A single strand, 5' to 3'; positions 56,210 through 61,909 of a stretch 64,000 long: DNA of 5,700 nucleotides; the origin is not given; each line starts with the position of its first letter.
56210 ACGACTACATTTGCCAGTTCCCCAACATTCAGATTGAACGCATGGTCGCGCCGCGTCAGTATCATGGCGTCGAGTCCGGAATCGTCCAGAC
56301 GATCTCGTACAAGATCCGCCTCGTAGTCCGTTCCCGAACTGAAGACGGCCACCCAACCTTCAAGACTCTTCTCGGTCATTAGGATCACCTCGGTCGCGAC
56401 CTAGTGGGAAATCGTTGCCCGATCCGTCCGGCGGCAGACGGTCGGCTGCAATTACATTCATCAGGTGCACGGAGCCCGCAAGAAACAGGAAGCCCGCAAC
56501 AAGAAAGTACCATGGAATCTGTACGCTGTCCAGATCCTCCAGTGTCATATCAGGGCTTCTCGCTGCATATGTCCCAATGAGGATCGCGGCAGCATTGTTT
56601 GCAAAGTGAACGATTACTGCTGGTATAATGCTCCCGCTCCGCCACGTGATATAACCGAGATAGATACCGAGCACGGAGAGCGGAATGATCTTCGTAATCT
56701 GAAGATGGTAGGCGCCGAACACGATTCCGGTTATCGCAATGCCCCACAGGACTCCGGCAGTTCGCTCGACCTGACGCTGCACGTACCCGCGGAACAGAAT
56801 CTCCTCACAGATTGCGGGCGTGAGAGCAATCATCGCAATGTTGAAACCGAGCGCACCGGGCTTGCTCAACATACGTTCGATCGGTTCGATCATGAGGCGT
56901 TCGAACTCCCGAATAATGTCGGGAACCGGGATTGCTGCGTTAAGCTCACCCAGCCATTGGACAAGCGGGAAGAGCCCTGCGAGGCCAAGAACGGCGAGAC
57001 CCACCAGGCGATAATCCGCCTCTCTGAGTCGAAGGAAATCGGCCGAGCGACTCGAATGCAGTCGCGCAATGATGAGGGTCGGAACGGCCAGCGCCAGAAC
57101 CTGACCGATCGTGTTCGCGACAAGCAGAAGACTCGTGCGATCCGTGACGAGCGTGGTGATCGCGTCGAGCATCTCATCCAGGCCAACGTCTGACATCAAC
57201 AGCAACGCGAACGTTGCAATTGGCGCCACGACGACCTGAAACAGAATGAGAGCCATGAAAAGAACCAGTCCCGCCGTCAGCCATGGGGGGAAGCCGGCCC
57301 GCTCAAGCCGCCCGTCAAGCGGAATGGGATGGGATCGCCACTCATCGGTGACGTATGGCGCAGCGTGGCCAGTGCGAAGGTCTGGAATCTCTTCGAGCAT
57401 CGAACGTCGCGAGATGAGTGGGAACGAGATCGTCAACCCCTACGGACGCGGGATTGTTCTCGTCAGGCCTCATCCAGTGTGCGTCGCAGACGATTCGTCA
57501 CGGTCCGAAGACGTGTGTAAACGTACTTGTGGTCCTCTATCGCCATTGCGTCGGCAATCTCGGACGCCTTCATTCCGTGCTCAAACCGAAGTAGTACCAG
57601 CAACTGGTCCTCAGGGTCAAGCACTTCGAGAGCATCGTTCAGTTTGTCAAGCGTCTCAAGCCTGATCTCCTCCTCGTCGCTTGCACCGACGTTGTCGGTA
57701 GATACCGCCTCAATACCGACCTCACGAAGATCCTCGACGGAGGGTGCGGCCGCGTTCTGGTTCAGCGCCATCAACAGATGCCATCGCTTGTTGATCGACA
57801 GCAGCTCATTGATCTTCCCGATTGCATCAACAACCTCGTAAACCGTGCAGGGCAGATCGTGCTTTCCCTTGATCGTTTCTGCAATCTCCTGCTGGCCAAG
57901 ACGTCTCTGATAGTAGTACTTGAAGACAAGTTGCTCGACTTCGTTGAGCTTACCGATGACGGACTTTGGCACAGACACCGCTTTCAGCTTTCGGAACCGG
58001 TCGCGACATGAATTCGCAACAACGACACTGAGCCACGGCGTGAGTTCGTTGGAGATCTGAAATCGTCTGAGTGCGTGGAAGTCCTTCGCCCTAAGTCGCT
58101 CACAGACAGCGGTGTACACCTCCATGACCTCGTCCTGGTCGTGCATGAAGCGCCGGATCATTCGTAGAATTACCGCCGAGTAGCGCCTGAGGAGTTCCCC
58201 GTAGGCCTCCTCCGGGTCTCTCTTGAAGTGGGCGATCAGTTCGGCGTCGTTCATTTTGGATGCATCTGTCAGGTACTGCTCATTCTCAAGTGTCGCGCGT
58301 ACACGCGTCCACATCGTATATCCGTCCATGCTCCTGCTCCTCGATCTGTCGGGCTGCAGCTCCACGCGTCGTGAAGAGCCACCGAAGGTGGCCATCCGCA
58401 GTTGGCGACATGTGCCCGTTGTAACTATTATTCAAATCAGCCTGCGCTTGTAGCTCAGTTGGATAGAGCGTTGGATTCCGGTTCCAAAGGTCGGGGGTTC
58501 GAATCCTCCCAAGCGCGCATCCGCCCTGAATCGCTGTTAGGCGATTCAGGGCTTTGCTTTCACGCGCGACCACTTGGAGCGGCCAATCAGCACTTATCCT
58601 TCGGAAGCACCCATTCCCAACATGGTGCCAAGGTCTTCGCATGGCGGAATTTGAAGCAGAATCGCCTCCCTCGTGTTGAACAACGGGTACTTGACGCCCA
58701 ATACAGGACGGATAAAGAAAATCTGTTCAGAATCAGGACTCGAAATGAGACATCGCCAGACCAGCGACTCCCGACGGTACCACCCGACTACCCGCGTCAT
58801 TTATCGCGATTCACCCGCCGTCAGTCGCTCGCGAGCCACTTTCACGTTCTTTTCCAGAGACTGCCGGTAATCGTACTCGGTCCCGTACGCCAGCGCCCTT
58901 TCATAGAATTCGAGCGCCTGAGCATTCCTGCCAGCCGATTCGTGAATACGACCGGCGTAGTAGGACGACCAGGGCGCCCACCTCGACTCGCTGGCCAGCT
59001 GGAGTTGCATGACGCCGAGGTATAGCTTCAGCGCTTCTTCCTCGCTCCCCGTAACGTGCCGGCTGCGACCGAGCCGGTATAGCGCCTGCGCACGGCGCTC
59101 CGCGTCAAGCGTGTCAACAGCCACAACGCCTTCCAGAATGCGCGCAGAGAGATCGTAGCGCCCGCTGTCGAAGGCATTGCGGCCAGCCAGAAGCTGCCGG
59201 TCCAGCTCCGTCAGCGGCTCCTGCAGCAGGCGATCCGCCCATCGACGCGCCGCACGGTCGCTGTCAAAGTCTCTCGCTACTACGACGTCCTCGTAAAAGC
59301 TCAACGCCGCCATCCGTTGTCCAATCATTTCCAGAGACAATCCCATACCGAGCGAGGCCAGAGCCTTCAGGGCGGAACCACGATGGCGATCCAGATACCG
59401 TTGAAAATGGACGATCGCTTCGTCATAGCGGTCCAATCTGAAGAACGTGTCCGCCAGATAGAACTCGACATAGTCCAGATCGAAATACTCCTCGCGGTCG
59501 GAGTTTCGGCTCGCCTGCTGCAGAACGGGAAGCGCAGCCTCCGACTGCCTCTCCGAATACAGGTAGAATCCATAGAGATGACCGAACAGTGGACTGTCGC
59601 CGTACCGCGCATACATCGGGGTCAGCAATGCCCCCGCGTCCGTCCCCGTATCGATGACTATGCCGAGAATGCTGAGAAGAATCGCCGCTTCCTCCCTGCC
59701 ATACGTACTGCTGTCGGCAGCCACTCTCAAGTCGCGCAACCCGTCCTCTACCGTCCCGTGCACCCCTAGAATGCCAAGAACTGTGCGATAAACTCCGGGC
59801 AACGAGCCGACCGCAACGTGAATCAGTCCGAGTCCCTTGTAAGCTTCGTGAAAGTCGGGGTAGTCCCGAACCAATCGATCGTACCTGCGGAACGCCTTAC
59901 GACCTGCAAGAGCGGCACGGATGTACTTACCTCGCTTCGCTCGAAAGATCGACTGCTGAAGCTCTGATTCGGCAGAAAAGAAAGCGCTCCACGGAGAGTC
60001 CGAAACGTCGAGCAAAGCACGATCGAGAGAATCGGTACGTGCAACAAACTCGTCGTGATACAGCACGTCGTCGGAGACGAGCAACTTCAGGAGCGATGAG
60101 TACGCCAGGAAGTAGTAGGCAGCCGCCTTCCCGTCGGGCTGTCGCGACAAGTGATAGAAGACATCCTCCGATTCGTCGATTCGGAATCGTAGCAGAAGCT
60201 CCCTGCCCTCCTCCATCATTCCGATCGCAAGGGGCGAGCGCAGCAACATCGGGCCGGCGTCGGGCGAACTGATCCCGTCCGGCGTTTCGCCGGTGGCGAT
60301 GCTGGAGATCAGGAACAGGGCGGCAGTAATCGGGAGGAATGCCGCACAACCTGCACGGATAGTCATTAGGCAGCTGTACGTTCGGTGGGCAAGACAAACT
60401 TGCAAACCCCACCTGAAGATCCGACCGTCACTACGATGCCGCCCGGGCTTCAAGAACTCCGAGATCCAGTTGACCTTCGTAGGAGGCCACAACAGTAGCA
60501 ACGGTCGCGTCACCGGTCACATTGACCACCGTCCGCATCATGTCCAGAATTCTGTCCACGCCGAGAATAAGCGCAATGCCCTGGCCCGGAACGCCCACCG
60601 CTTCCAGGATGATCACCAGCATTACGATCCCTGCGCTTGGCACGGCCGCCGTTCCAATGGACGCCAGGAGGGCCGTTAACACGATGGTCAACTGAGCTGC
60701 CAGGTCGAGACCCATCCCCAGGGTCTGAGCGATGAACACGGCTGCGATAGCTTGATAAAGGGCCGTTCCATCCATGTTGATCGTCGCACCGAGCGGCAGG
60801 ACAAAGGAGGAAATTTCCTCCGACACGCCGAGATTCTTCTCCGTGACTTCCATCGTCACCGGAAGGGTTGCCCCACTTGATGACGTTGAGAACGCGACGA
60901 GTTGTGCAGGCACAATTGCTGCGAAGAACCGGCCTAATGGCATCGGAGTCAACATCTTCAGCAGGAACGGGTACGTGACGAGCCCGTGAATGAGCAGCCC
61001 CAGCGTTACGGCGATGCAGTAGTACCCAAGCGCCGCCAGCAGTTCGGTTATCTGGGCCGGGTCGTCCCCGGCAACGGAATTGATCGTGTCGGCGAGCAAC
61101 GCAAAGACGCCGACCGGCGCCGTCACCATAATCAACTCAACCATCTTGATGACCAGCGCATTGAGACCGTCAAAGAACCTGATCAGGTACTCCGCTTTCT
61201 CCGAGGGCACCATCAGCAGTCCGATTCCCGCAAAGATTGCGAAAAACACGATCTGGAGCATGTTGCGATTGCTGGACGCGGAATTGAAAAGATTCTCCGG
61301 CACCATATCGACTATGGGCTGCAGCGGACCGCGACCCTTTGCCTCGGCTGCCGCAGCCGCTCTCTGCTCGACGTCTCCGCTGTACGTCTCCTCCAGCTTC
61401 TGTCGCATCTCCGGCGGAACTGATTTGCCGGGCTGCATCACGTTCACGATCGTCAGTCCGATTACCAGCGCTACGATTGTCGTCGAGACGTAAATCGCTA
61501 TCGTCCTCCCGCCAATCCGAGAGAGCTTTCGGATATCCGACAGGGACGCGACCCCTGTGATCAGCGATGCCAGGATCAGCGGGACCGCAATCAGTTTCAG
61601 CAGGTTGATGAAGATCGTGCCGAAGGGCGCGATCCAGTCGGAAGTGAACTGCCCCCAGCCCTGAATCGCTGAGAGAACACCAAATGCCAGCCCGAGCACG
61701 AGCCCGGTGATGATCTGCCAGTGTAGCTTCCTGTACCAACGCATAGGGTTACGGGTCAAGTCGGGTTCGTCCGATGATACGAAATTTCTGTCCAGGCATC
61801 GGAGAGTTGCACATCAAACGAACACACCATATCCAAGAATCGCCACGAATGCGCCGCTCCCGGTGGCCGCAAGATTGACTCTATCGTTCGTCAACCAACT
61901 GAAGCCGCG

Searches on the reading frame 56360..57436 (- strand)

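Call 14: search_protein_families(library=pfam, proteins=[window:56360-57436:-], max_evalue=0.00001)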
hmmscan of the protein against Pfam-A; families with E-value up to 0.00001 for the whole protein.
window:56360-57436:- (358 aa): 1 family
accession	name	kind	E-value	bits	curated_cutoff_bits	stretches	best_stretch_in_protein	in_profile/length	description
PF02517.21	Rce1-like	-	2e-22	79.7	22.4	1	198-282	6-92/93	Type II CAAX prenyl endopeptidase Rce1-like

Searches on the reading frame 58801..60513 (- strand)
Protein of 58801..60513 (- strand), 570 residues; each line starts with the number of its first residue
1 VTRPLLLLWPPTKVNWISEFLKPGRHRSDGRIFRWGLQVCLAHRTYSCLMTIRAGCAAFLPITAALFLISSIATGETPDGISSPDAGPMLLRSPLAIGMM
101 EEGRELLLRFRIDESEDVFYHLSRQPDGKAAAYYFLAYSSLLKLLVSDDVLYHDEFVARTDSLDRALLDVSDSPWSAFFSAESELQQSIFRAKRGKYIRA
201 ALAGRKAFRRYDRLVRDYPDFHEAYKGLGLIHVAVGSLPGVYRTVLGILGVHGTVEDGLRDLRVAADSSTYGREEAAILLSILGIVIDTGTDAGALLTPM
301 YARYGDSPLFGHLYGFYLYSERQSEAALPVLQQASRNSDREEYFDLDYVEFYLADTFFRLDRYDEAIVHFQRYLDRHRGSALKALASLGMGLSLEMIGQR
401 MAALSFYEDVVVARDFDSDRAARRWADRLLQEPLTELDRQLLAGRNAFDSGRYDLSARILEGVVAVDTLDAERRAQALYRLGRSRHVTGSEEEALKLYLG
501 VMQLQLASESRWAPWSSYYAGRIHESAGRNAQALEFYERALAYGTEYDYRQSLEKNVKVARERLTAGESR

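Call 14: search_protein_families(library=pfam, proteins=[window:58801-60513:-], max_evalue=0.00001)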
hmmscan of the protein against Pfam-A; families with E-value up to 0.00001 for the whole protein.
window:58801-60513:- (570 aa): 6 families
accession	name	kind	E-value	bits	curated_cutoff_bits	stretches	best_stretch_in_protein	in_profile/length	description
PF13432.12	TPR_16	-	2.8e-10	40.9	32.7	0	441-499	1-55/65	Tetratricopeptide repeat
PF13424.12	TPR_12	-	6e-10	39.6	30.1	1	474-542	2-73/77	Tetratricopeptide repeat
PF13174.12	TPR_6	-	3.2e-09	37.3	26.3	0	350-380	3-33/33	Tetratricopeptide repeat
PF00515.34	TPR_1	-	6.3e-08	32.6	27.8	0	351-375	5-29/34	Tetratricopeptide repeat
PF07719.23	TPR_2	-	2.4e-06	27.6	27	0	518-543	5-30/34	Tetratricopeptide repeat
PF13428.12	TPR_14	-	5.8e-06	26.9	23.5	0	352-381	6-35/44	Tetratricopeptide repeat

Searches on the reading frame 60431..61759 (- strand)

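Call 14: search_protein_families(library=pfam, proteins=[window:60431-61759:-], max_evalue=0.00001)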
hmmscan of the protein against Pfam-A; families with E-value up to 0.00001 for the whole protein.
window:60431-61759:- (442 aa): 1 family
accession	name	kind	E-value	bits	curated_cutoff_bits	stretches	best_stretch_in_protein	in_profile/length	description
PF00375.23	SDF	-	5.8e-123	411.2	27.9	1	12-426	1-386/387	Sodium:dicarboxylate symporter family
